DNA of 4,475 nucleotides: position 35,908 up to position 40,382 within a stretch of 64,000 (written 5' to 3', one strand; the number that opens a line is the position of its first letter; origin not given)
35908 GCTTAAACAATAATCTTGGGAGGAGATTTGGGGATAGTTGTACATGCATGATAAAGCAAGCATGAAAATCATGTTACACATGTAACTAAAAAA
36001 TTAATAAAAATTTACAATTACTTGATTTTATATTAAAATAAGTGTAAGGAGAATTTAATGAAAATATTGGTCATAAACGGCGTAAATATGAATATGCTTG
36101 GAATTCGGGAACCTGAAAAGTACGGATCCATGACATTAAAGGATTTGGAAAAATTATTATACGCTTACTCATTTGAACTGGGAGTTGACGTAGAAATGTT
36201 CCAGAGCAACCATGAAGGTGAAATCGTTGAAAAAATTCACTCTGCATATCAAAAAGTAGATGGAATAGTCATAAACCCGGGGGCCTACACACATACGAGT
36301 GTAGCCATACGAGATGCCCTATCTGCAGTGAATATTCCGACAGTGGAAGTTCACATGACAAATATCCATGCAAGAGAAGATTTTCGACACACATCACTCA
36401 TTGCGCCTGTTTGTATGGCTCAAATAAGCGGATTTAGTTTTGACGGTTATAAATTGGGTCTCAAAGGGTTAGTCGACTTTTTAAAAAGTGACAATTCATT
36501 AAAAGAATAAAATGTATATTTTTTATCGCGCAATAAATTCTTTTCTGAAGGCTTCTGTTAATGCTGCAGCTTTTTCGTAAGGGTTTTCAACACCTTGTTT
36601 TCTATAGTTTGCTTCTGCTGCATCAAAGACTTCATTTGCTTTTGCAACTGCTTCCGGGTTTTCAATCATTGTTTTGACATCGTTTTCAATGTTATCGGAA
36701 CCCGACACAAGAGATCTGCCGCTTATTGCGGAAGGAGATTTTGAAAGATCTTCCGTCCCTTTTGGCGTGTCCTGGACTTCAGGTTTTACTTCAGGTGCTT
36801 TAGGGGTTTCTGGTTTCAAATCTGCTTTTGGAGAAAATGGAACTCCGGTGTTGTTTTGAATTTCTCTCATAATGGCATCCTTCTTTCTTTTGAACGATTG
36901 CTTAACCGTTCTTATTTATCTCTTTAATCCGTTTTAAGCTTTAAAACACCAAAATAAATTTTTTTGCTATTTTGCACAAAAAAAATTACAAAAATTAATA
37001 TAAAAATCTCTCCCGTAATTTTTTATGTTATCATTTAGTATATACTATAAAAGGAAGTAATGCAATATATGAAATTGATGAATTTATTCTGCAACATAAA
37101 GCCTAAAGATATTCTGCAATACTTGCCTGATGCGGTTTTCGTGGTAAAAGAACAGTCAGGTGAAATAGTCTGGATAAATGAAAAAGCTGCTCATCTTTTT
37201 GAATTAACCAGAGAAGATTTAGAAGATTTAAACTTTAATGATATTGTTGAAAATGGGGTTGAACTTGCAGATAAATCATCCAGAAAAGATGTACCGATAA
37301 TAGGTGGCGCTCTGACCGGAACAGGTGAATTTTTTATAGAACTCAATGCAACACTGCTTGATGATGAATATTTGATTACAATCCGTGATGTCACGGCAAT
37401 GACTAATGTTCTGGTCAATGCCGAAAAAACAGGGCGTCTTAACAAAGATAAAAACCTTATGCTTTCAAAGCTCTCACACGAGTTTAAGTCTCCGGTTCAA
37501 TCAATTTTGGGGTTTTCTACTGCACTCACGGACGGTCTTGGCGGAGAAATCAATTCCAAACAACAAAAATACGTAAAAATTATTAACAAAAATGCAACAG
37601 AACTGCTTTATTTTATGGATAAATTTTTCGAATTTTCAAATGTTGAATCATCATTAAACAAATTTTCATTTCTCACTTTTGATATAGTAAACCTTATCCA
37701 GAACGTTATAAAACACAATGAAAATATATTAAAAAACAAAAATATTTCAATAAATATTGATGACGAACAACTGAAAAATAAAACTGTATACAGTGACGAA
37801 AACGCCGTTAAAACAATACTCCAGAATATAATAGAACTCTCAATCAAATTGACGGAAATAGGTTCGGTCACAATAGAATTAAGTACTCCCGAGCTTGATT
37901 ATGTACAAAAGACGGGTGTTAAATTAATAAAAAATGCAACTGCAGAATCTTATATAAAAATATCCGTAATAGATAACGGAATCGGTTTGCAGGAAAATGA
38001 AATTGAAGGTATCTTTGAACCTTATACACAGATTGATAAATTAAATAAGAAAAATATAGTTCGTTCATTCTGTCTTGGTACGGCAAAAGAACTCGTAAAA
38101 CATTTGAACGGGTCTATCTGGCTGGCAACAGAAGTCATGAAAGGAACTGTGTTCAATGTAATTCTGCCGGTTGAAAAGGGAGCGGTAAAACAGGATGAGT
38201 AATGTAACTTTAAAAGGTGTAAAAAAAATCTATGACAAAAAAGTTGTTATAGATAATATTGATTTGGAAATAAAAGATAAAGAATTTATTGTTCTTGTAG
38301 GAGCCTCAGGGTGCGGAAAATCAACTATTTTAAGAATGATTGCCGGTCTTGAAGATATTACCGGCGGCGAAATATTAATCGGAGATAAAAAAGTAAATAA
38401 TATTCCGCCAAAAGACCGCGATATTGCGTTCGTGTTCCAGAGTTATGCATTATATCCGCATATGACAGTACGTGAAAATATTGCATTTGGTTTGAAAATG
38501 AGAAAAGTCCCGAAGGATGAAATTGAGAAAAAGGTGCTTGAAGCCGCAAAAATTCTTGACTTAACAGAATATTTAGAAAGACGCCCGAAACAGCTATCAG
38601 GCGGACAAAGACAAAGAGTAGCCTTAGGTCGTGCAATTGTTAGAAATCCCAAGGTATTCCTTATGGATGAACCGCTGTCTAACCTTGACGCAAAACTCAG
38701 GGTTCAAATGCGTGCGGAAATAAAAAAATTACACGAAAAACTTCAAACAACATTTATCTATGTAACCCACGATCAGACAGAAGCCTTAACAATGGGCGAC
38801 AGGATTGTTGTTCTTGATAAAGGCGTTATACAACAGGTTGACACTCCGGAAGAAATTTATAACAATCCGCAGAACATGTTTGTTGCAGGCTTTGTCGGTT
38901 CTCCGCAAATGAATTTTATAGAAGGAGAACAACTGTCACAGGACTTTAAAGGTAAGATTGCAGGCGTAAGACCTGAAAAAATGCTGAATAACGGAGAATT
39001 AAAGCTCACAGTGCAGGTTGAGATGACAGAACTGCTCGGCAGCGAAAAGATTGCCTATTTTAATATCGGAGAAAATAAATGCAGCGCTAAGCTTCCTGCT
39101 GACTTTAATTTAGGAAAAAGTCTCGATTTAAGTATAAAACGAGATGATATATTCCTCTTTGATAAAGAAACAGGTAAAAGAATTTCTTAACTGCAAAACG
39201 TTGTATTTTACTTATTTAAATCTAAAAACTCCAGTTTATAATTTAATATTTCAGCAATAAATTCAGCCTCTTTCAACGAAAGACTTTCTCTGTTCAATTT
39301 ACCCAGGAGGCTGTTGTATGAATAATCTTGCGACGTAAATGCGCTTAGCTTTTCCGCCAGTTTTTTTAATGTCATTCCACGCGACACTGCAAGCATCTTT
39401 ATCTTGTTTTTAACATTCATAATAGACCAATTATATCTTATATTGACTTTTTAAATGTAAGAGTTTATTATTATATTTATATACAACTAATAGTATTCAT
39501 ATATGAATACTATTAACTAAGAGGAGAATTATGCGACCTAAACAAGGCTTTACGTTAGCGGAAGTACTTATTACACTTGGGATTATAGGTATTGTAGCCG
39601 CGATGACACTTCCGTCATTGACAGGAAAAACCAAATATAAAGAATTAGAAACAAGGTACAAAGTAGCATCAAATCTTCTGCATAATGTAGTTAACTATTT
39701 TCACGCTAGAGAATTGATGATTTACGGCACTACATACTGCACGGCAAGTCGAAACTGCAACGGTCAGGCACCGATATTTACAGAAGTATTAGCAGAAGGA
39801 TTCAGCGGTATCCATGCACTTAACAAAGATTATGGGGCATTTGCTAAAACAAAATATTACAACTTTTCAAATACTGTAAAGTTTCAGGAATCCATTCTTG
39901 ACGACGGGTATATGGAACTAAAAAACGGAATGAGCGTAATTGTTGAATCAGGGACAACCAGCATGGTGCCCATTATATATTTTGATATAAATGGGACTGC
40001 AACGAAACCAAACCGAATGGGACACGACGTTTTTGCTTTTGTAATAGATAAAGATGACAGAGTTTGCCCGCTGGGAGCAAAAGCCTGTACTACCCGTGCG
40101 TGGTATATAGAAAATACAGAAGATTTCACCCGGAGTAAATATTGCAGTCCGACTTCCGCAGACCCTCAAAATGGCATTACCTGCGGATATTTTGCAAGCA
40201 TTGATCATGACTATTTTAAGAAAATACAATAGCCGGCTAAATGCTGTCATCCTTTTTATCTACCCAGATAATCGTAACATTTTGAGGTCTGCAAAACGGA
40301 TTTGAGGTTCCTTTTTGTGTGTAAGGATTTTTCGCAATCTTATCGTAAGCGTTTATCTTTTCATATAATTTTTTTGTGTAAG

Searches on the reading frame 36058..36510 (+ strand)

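Call 34: search_protein_families(library=pfam, proteins=[window:36058-36510:+])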
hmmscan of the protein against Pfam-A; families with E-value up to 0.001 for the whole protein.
window:36058-36510:+ (150 aa): 1 family
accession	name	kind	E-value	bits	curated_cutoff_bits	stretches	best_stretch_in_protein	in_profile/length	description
PF01220.24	DHquinase_II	-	2e-60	203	23.3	1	2-138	1-137/138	Dehydroquinase class II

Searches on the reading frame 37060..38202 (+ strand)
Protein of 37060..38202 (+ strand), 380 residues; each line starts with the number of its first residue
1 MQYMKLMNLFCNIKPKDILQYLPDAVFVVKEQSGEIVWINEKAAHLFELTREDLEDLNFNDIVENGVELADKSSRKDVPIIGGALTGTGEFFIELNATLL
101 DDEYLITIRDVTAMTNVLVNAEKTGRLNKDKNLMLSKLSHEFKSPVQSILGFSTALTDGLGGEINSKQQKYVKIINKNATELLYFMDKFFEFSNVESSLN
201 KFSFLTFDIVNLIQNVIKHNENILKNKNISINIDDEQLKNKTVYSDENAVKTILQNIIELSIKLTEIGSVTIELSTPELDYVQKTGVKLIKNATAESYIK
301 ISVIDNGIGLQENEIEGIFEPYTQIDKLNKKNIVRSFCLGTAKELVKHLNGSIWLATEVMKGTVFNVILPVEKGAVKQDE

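Call 71: search_protein_families(library=pfam, proteins=[window:37060-38202:+], max_evalue=0.00001)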
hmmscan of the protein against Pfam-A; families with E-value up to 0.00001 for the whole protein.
window:37060-38202:+ (380 aa): 2 families
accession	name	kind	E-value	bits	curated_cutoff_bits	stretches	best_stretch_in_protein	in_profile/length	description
PF02518.31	HATPase_c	-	2.7e-14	54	26.4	1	246-372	2-110/111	Histidine kinase-, DNA gyrase B-, and HSP90-like ATPase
PF00512.31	HisKA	-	2.2e-08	34.4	26.9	1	131-197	2-65/66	His Kinase A (phospho-acceptor) domain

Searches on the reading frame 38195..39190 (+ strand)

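Call 72: search_protein_families(library=pfam, proteins=[window:38195-39190:+], max_evalue=0.00001)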
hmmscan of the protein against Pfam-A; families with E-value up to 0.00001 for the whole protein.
window:38195-39190:+ (331 aa): 3 families
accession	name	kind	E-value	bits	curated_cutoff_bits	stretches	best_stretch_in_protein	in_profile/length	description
PF00005.33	ABC_tran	-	5.4e-34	118.2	25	1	20-161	2-136/137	ABC transporter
PF02463.25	SMC_N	-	1.3e-07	31.8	40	1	4-198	5-205/220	RecF/RecN/SMC N terminal domain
PF13304.12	AAA_21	-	9.5e-07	29.6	27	0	31-72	1-54/304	AAA domain, putative AbiEii toxin, Type IV TA system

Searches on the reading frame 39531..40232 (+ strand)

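Call 34: search_protein_families(library=pfam, proteins=[window:39531-40232:+])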
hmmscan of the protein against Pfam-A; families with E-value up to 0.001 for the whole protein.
window:39531-40232:+ (233 aa): 1 family
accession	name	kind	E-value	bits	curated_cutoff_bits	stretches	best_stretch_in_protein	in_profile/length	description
PF07963.17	N_methyl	-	1.4e-07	31.2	21.2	1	1-26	1-26/27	Prokaryotic N-terminal methylation motif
